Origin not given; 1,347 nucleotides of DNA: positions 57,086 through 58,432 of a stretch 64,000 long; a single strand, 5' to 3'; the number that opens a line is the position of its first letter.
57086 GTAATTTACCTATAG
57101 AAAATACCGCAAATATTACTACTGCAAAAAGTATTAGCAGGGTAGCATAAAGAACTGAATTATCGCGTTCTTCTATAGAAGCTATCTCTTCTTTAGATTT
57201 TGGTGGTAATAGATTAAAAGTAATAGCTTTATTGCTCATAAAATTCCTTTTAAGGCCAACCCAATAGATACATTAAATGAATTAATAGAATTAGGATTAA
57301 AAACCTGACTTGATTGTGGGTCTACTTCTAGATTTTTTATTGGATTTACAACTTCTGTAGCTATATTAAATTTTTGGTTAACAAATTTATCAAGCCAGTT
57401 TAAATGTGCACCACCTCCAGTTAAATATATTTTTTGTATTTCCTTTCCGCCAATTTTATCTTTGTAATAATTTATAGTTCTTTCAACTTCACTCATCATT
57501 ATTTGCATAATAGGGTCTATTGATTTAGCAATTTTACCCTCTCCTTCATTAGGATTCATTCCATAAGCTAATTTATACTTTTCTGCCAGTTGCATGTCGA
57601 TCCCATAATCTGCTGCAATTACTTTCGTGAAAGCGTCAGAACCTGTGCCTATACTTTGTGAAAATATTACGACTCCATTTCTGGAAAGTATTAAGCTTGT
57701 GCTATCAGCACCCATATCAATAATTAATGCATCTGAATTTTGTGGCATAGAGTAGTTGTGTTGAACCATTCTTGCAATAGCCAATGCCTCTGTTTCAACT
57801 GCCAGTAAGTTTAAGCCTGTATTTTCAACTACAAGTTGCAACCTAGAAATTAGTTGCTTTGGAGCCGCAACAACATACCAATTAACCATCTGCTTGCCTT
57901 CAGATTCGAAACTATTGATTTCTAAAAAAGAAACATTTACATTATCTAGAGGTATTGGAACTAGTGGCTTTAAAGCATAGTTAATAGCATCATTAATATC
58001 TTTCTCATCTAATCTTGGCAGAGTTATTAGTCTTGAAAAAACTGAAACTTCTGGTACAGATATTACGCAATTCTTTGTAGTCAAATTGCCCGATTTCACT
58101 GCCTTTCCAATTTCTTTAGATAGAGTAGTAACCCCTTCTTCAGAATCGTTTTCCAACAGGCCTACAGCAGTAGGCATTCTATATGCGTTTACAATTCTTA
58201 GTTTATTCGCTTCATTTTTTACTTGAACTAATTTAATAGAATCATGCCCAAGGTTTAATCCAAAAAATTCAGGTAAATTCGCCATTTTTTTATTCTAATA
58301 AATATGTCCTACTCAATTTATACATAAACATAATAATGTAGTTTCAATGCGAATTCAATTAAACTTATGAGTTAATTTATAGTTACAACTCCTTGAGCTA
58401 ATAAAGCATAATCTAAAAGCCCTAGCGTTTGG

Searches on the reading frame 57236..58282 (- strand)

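Call 60: search_protein_families(library=pfam, proteins=[window:57236-58282:-], max_evalue=0.01)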
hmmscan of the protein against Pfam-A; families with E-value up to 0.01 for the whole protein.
window:57236-58282:- (348 aa): 5 families
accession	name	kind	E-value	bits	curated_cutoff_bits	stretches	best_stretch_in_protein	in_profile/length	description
PF11104.14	PilM_2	-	1.9e-44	152.4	27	1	8-346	1-339/340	Type IV pilus assembly protein PilM;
PF14450.12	FtsA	-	3.2e-11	44.1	31.8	1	187-315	2-113/127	Cell division protein FtsA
PF06723.19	MreB_Mbl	-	6.4e-07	29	27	1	250-313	241-305/327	MreB/Mbl protein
PF25216.1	Volactin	-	0.00038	20.5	35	1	188-306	171-292/321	Volactin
PF02541.22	Ppx-GppA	-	0.0046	16.9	27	1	157-237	88-166/285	Ppx/GppA phosphatase family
